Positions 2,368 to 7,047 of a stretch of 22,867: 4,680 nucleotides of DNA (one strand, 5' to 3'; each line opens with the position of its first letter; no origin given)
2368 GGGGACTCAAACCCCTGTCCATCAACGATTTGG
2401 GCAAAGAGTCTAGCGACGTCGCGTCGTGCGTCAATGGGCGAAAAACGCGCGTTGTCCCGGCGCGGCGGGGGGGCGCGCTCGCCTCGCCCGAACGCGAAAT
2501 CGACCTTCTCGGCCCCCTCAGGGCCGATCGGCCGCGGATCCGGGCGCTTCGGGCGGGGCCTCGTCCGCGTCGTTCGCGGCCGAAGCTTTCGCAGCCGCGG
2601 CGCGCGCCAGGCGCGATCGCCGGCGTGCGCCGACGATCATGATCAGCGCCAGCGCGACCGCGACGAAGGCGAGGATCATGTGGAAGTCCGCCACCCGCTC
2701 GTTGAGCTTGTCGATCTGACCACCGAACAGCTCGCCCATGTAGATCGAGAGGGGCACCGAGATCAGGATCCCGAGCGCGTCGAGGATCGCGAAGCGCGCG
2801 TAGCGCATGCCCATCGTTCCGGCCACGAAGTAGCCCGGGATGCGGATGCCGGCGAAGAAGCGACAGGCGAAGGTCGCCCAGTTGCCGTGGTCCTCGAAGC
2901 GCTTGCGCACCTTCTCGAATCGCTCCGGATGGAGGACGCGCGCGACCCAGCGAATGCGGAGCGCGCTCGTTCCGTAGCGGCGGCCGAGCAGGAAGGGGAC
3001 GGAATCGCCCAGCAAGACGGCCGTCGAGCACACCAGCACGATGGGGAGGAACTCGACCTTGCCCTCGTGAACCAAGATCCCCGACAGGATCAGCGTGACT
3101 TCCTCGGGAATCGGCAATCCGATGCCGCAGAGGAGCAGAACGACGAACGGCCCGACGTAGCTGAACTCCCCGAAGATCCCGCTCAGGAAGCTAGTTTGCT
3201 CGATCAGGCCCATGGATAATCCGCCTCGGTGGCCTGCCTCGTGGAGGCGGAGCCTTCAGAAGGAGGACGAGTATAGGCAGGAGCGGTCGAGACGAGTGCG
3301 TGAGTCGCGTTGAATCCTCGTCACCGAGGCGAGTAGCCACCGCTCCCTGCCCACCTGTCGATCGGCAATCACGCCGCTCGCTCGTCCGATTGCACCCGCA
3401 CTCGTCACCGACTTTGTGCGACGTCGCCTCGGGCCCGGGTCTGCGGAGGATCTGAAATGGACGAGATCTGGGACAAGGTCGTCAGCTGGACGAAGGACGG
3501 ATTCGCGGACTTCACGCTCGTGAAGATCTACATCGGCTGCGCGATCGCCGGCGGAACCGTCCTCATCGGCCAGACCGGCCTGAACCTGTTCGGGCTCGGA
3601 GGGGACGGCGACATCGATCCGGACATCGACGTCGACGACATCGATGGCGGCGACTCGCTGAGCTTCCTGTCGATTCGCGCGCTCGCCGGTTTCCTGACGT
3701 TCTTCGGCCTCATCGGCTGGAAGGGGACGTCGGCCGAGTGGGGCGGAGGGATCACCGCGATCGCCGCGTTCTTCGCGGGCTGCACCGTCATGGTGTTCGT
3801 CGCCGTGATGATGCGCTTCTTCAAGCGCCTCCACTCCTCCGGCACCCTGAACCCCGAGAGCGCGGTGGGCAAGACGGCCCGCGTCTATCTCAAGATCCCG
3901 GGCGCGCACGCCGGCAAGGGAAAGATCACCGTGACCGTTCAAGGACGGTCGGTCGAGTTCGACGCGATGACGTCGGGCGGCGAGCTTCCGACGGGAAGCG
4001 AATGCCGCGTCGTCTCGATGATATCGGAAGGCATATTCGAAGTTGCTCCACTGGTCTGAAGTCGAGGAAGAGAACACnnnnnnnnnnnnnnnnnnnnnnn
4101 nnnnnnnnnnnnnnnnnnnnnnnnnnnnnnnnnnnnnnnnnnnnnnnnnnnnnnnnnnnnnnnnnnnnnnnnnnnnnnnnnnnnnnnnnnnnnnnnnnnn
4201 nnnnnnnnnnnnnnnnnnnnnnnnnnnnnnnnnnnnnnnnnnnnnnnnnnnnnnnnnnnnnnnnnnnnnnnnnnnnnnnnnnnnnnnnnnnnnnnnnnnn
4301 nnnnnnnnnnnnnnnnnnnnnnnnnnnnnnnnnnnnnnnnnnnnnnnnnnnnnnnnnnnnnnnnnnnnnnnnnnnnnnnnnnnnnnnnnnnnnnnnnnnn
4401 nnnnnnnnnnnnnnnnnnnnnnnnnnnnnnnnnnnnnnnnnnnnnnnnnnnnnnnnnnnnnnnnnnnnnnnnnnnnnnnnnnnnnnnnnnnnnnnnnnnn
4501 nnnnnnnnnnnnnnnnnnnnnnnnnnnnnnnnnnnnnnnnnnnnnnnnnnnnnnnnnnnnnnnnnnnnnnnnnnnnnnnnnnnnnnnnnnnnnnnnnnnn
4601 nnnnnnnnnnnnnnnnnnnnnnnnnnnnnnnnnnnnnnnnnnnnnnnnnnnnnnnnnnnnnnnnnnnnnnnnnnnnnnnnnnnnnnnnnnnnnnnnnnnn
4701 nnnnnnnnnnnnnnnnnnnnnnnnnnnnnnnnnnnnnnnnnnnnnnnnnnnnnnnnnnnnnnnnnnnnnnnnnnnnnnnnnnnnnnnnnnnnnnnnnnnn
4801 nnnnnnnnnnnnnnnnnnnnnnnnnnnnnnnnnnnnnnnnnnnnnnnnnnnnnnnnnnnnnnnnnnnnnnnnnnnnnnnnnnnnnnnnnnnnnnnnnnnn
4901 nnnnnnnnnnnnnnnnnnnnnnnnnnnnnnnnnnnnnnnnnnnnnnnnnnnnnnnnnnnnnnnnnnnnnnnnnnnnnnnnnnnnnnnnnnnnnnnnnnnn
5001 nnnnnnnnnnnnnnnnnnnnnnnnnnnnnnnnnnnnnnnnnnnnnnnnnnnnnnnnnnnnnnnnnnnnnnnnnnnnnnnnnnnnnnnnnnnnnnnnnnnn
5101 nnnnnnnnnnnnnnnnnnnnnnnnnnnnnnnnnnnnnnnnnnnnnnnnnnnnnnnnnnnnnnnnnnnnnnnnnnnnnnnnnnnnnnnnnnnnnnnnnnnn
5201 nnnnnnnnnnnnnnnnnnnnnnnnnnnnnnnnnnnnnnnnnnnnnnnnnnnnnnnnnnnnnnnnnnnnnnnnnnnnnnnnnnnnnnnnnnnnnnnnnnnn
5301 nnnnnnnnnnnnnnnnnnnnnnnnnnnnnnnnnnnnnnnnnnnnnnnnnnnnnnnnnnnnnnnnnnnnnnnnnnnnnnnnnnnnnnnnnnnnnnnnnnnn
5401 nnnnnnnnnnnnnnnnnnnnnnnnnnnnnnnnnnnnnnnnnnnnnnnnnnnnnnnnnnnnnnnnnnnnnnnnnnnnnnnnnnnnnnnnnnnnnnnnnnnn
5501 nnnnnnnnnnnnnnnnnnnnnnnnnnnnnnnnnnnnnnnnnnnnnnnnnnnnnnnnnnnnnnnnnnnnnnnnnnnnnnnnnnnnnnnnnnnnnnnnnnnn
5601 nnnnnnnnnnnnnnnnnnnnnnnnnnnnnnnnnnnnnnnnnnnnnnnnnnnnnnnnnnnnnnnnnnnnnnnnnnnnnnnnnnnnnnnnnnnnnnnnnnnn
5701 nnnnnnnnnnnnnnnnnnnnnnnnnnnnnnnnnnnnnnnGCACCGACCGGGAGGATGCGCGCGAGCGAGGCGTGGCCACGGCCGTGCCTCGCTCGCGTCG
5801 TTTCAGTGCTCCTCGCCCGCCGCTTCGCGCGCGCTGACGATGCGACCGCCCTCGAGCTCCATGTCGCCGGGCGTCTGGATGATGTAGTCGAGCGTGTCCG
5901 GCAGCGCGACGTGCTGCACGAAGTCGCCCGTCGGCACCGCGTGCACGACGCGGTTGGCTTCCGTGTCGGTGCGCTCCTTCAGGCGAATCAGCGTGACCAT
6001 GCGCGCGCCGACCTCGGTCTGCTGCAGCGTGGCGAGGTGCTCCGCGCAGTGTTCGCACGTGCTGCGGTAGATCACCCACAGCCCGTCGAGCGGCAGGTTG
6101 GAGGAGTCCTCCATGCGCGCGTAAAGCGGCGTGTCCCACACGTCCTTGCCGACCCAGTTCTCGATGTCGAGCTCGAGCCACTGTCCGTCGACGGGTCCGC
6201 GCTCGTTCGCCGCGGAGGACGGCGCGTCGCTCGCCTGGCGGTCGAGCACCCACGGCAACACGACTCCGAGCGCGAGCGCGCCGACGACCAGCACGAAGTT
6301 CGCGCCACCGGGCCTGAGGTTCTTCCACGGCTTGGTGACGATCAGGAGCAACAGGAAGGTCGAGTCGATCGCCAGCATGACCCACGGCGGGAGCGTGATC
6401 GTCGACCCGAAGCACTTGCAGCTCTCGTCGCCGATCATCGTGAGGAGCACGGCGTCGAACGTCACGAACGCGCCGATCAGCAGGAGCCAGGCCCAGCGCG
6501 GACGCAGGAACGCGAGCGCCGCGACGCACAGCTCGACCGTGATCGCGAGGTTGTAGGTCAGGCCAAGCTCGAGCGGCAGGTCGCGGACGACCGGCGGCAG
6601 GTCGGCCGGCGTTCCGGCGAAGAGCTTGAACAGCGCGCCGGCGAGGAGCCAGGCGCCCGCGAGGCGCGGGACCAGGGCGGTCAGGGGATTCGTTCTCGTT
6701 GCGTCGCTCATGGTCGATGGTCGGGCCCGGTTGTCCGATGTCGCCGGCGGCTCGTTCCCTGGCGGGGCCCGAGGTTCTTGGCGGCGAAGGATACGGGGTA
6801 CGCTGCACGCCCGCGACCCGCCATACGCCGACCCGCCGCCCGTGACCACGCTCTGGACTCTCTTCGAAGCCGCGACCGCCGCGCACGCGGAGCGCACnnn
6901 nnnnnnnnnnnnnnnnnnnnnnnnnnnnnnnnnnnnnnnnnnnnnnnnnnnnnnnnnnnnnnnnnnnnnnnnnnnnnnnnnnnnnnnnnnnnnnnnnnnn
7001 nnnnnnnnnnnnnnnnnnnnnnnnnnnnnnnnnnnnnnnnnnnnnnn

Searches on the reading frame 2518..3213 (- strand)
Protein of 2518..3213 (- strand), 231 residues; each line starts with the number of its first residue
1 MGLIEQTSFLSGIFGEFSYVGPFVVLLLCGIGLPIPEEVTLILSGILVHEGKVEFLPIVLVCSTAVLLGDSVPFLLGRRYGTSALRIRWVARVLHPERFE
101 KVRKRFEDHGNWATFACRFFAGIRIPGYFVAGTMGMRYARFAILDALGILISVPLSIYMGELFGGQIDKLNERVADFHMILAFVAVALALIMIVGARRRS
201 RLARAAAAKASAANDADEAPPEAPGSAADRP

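Call 8: search_protein_families(library=pfam, proteins=[window:2518-3213:-], max_evalue=0.001)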
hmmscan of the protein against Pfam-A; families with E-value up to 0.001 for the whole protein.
window:2518-3213:- (231 aa): 1 family
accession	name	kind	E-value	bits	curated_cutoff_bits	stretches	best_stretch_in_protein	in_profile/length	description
PF09335.16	VTT_dom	-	4.8e-19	69.5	33.9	1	35-161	1-122/123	VTT domain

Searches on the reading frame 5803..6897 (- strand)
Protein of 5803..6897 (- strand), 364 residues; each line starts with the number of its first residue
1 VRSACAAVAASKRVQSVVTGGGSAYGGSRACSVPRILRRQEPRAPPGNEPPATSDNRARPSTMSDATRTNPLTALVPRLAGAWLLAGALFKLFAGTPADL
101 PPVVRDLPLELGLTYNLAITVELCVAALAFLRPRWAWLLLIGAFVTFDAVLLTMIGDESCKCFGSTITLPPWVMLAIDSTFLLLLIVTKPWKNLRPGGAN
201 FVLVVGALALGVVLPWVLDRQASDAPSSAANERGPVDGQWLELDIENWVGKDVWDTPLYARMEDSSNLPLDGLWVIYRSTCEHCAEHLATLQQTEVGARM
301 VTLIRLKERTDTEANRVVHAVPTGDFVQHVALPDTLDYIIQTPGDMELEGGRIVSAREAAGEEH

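Call 8: search_protein_families(library=pfam, proteins=[window:5803-6897:-], max_evalue=0.001)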
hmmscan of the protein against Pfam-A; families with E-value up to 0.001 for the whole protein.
window:5803-6897:- (364 aa): 1 family
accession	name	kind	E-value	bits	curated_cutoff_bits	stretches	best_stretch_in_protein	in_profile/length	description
PF07291.16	MauE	-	3.5e-06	27.8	27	1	72-187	4-124/128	Methylamine utilisation protein MauE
